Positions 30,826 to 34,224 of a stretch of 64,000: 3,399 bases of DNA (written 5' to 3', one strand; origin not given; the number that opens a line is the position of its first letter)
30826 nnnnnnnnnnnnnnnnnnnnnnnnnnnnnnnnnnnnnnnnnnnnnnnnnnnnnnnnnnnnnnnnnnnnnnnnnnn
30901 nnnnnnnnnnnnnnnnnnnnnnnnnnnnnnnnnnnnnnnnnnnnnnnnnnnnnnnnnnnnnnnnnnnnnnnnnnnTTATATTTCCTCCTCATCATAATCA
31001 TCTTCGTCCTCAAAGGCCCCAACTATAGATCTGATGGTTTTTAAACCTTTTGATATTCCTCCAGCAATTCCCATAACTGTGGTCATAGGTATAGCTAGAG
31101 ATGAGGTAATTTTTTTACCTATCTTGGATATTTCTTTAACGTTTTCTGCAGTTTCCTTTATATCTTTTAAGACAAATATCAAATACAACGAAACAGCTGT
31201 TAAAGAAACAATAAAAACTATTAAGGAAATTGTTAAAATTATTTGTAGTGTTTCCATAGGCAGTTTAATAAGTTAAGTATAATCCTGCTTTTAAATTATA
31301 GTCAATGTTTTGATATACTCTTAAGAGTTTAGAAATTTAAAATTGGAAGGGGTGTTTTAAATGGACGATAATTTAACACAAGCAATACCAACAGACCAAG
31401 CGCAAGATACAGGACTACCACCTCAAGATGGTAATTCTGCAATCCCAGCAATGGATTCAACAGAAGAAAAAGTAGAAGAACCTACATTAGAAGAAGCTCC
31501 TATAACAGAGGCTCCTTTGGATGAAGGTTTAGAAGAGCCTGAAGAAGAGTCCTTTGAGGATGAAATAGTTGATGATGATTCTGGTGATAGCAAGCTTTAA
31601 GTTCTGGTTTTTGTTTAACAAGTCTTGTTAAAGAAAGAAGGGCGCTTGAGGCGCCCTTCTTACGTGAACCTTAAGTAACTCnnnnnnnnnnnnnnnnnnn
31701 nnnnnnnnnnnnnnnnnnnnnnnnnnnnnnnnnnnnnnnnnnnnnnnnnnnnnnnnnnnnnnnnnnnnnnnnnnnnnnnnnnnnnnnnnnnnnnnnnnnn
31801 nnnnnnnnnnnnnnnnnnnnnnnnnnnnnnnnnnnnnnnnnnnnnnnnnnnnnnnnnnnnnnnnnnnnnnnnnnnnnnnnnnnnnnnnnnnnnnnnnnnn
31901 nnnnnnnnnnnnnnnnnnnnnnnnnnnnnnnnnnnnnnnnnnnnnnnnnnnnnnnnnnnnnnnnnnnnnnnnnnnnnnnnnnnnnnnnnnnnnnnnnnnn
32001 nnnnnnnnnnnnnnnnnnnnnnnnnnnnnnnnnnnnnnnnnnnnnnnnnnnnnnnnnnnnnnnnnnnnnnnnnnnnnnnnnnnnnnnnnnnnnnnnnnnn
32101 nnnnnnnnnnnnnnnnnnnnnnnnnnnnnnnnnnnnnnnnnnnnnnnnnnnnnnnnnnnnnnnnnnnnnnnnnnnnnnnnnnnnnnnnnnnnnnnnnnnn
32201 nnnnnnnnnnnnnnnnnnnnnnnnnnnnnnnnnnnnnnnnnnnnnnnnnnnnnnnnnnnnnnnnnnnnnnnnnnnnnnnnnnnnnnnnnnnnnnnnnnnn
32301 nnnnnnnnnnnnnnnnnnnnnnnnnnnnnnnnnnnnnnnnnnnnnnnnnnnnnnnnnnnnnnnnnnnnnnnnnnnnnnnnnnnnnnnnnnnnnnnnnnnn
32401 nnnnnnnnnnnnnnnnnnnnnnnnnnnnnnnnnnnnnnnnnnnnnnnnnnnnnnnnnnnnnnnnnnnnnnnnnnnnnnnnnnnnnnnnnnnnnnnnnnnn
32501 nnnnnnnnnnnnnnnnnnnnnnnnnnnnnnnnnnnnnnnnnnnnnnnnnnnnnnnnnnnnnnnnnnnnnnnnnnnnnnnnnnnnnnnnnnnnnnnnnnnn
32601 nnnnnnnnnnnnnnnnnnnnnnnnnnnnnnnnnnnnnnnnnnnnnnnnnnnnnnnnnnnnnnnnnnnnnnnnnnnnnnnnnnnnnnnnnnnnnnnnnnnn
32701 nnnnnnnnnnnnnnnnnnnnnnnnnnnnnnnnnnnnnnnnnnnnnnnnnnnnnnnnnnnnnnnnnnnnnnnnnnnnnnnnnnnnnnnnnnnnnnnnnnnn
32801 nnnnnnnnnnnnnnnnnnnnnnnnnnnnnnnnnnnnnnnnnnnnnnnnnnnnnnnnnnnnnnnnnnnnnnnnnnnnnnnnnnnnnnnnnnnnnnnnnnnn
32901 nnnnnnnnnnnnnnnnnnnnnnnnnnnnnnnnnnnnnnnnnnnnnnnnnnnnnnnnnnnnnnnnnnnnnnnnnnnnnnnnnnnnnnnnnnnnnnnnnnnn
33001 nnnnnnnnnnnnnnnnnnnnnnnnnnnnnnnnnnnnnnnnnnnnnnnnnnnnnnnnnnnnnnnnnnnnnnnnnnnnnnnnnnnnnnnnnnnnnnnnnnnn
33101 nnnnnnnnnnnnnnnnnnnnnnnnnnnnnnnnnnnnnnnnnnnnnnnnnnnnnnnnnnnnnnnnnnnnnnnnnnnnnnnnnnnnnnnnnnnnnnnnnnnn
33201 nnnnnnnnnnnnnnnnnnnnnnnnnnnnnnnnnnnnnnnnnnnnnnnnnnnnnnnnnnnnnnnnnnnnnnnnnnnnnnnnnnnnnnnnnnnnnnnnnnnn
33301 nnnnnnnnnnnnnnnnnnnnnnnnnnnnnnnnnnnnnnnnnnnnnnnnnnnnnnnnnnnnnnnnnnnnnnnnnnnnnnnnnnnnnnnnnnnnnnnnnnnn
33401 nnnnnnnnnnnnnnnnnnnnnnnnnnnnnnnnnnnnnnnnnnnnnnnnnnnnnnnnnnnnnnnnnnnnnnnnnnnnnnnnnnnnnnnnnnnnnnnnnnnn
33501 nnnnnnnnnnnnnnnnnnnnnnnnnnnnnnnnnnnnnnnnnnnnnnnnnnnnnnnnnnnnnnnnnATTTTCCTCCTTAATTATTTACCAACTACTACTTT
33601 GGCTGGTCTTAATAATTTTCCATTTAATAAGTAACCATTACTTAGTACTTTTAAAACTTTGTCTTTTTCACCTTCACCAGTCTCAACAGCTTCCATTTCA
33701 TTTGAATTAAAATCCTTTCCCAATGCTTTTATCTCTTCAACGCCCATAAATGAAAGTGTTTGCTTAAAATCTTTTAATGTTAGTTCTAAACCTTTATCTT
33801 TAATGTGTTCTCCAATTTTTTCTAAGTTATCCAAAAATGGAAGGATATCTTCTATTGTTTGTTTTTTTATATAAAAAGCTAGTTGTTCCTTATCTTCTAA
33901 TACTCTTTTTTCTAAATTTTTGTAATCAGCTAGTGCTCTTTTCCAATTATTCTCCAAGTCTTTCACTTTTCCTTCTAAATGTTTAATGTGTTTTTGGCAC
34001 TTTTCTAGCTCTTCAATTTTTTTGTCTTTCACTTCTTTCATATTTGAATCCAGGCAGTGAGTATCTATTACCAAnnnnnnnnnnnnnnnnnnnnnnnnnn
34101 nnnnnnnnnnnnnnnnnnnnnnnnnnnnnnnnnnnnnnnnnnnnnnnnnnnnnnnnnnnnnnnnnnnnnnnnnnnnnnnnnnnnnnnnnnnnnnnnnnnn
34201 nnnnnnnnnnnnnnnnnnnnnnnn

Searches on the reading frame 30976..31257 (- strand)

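Call 28: search_protein_families(library=pfam, proteins=[window:30976-31257:-], max_evalue=0.5)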
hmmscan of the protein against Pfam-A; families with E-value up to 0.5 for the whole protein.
window:30976-31257:- (93 aa): 5 families
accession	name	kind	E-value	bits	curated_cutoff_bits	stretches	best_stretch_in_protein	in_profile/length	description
PF04515.18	Choline_transpo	-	0.0017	18.1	26.9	1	13-65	1-53/326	Plasma-membrane choline transporter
PF20479.3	TMEM128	-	0.0056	17.6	23.9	1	6-69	38-93/124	TMEM128 protein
PF06103.16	DUF948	-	0.038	14.6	37.2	1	10-79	1-74/89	Bacterial protein of unknown function (DUF948)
PF19084.5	DUF5775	-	0.052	14.3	28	1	10-58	9-53/81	Family of unknown function (DUF5775)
PF02468.20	PsbN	-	0.059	13.7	25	1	1-28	1-27/43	Photosystem II reaction centre N protein (psbN)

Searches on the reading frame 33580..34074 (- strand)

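Call 28: search_protein_families(library=pfam, proteins=[window:33580-34074:-], max_evalue=0.5)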
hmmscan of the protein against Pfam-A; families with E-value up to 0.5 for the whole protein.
window:33580-34074:- (164 aa): 13 families
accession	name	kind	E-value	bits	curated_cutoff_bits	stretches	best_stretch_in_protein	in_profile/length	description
PF01025.24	GrpE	-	2.3e-32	112.4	25.8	1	15-164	5-165/165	GrpE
PF22905.2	Hydro_N_hd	-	0.025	14.9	27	1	23-87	113-179/195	Hydrolase N-terminal helical domain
PF23326.1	UBL_UBAC1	-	0.043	14.1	27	1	10-53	32-82/109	UBAC1 UBL-like domain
PF10779.14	XhlA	-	0.056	14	34.7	1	21-59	4-42/67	Haemolysin XhlA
PF14276.11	DUF4363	-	0.097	13.1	27.5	1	25-100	6-83/107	Domain of unknown function (DUF4363)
PF04136.21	COG3_N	-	0.098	13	27.9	1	17-108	7-101/147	Conserved oligomeric Golgi complex subunit 3, N-terminal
PF19262.4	DUF5905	-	0.12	13.3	25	1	13-100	12-93/108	Family of unknown function (DUF5905)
PF25443.1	ANG-1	-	0.17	12.5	28.5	1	20-72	20-65/105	ANG-1-like domain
PF20103.6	DUF6493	-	0.18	11.3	25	0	63-92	5-32/317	Domain of unknown function (DUF6493)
PF09036.15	Bcr-Abl_Oligo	-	0.26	11.7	23.1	1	21-37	31-47/73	Bcr-Abl oncoprotein oligomerisation domain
PF10046.14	BLOC1_2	-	0.33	11.8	33.4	0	8-45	46-82/96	Biogenesis of lysosome-related organelles complex-1 subunit 2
PF04799.18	Fzo_mitofusin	-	0.33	10.9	27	1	8-51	117-159/161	fzo-like conserved region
PF09602.15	PhaP_Bmeg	-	0.41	11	28.3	0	10-144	26-148/168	Polyhydroxyalkanoic acid inclusion protein (PhaP_Bmeg)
